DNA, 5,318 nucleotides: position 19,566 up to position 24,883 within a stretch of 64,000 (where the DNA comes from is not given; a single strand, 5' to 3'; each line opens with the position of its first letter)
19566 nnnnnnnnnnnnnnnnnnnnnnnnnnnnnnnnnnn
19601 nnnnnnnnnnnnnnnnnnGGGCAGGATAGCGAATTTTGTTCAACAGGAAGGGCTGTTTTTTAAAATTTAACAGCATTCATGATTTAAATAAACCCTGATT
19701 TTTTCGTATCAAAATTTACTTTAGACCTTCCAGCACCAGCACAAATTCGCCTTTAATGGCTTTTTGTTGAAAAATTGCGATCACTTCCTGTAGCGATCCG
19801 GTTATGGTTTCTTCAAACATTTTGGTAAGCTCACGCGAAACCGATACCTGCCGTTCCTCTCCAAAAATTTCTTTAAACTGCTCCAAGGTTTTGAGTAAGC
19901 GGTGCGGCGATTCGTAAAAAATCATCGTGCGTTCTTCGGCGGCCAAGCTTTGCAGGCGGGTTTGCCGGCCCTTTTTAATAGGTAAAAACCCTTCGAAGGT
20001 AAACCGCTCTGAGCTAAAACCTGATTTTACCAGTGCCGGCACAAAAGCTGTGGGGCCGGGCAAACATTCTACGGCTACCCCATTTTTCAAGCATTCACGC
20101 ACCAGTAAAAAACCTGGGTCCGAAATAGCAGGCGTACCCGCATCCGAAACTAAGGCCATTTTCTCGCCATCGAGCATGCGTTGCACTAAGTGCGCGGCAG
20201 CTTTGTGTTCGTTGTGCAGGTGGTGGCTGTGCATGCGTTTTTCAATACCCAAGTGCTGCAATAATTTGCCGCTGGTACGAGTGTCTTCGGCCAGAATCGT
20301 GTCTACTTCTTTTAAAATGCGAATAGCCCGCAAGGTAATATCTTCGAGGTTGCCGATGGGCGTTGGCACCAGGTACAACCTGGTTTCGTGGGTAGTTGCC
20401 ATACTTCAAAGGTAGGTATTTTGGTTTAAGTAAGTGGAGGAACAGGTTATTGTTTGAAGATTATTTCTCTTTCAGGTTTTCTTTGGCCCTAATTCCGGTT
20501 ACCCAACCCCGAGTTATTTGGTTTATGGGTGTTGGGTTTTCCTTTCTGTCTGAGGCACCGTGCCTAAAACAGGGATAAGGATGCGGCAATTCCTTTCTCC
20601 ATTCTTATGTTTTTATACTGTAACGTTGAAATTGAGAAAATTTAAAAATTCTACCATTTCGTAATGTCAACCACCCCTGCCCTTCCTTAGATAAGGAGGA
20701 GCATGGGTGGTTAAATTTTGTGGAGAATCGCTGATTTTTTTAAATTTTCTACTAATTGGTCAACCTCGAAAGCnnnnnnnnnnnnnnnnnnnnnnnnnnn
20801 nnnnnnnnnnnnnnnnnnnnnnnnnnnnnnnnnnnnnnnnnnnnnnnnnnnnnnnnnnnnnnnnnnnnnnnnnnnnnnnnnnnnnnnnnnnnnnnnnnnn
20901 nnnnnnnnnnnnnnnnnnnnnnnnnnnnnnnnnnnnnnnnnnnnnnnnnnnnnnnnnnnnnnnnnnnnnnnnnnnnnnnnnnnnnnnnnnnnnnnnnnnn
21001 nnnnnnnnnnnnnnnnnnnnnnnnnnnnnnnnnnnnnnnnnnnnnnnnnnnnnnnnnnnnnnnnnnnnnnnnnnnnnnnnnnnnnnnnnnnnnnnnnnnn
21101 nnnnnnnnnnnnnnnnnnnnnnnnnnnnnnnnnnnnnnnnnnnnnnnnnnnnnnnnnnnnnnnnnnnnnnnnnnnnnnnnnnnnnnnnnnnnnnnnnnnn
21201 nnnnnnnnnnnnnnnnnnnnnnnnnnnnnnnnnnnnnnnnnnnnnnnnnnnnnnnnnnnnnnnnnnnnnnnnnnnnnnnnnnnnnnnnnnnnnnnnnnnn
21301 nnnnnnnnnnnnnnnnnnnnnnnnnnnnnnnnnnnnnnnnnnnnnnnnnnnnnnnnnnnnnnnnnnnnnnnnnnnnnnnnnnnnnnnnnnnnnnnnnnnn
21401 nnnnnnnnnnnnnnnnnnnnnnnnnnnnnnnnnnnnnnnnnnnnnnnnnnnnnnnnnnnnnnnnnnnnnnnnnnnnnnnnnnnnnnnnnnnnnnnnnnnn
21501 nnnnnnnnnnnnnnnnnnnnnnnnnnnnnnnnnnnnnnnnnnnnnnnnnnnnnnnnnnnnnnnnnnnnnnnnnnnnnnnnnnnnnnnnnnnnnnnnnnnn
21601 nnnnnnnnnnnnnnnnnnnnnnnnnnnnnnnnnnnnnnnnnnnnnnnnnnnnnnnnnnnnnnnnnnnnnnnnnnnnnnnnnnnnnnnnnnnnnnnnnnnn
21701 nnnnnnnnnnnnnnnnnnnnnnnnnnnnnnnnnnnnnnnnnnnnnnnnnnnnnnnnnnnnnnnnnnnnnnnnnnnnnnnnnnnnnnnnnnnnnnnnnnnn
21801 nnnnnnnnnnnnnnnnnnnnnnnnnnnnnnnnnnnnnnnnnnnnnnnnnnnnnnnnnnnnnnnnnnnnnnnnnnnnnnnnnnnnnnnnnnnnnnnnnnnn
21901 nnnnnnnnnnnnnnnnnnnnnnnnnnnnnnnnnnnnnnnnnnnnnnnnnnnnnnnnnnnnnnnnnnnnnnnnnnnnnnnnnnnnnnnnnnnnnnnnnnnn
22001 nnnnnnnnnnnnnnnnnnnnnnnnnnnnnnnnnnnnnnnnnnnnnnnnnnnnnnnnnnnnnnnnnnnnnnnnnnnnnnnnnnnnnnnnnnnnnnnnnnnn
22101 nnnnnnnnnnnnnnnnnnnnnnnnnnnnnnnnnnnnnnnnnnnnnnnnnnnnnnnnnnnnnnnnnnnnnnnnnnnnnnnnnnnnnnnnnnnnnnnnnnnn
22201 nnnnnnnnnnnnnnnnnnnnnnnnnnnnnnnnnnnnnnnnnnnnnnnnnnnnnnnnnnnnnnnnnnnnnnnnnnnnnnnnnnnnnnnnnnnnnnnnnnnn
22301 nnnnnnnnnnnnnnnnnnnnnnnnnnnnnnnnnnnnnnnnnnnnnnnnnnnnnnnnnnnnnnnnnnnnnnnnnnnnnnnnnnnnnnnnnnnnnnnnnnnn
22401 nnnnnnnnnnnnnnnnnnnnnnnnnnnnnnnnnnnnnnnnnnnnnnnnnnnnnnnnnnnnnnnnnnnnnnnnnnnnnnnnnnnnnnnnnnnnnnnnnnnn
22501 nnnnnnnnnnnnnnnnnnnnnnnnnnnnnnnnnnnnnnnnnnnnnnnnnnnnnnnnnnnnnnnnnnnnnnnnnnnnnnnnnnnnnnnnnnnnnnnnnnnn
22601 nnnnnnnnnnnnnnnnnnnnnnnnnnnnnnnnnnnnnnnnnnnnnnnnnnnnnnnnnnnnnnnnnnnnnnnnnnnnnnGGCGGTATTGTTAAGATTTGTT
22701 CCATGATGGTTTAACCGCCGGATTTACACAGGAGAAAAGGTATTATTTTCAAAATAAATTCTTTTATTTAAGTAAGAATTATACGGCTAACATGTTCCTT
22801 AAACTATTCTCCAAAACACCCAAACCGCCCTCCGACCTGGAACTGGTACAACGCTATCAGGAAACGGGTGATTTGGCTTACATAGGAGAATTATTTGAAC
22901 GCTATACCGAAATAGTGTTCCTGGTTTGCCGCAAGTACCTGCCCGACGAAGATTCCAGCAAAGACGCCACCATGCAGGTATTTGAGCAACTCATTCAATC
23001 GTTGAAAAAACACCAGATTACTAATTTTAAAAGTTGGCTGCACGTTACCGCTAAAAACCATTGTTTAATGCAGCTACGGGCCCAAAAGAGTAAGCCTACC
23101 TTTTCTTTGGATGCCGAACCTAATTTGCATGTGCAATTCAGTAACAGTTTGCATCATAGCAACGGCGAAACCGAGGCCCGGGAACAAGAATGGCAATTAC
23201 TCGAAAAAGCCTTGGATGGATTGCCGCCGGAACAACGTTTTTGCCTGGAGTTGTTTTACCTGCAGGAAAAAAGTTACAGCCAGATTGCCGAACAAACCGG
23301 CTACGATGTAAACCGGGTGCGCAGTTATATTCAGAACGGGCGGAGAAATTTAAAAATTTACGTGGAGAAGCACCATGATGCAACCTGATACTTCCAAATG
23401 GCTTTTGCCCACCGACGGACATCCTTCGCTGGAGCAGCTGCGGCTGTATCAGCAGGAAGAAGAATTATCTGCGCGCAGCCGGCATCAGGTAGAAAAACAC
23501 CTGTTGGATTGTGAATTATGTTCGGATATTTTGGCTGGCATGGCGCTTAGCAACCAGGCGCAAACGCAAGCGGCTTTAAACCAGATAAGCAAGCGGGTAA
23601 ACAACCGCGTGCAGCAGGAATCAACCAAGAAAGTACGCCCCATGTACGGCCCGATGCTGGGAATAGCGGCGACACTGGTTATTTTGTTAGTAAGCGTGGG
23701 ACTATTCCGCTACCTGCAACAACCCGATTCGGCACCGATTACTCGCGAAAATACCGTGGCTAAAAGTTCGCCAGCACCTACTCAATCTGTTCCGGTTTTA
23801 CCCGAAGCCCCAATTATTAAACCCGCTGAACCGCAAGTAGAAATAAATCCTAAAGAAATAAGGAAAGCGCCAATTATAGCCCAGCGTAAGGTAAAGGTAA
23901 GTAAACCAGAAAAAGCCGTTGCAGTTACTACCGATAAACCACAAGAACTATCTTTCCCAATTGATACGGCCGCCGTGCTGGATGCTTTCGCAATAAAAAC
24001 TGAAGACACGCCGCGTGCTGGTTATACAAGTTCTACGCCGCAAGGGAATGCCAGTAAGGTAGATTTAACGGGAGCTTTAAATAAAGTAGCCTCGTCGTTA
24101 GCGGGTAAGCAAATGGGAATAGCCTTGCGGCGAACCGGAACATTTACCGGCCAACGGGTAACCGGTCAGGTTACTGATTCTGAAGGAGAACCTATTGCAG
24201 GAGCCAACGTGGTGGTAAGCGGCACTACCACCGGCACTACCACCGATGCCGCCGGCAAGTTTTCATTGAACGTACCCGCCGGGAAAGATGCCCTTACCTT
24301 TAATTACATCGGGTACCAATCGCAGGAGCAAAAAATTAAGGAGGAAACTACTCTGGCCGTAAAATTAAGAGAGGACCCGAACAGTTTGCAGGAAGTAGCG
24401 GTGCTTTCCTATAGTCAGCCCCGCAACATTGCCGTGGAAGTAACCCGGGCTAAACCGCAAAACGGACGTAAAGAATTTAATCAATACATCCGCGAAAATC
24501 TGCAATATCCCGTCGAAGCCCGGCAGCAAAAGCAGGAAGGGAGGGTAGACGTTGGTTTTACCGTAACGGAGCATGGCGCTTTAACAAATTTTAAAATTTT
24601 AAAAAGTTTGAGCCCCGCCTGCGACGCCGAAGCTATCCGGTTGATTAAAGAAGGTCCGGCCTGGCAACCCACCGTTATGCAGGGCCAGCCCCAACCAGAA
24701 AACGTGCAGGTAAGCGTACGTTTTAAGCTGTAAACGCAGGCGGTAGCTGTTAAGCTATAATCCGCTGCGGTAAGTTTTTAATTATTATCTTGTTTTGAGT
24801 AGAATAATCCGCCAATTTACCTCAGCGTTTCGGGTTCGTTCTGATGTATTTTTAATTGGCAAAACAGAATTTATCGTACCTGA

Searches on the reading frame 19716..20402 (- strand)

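Call 61: search_protein_families(library=pfam, max_evalue=0.00001, proteins=[window:19716-20402:-])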
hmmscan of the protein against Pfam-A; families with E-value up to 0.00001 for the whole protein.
window:19716-20402:- (228 aa): 1 family
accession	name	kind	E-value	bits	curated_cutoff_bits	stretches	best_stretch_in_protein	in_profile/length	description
PF00590.25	TP_methylase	-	2.2e-33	116.5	27.8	1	8-207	1-211/212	Tetrapyrrole (Corrin/Porphyrin) Methylases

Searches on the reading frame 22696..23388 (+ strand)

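Call 62: search_protein_families(library=pfam, max_evalue=0.00001, proteins=[window:22696-23388:+])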
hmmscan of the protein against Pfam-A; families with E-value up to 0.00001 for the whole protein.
window:22696-23388:+ (230 aa): 3 families
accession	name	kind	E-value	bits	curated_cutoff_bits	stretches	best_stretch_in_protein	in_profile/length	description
PF08281.18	Sigma70_r4_2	-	8.7e-14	51.3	25.7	1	167-219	2-54/54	Sigma-70, region 4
PF04545.22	Sigma70_r4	-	4.2e-08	33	24.1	1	172-220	1-49/50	Sigma-70, region 4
PF04542.20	Sigma70_r2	-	4.8e-08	33.1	24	1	66-131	1-69/71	Sigma-70 region 2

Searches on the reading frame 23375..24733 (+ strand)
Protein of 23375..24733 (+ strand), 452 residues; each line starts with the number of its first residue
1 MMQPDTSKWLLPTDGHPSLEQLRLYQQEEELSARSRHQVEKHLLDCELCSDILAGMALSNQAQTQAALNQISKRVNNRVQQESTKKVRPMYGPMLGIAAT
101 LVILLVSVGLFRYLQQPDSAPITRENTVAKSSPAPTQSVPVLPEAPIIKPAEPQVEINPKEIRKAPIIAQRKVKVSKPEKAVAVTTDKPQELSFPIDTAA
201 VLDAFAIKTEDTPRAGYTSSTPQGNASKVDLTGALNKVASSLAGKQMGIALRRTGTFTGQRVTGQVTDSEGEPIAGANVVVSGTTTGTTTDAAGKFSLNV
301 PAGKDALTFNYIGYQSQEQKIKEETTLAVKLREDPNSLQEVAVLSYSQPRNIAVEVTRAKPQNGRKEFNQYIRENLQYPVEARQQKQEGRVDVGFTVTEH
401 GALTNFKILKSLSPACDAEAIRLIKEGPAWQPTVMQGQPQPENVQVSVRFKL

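Call 62: search_protein_families(library=pfam, max_evalue=0.00001, proteins=[window:23375-24733:+])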
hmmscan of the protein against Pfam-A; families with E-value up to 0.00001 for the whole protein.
window:23375-24733:+ (452 aa): 3 families
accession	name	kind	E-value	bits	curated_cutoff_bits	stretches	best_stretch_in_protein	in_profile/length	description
PF13715.12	CarbopepD_reg_2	-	1.2e-22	80.2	32.2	1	262-343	1-88/88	CarboxypepD_reg-like domain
PF13620.12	CarboxypepD_reg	-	1.8e-17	63.9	32.3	1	262-322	2-70/82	Carboxypeptidase regulatory-like domain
PF03544.19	TonB_C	-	3.9e-17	62.9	24.6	1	375-452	2-79/79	Gram-negative bacterial TonB protein C-terminal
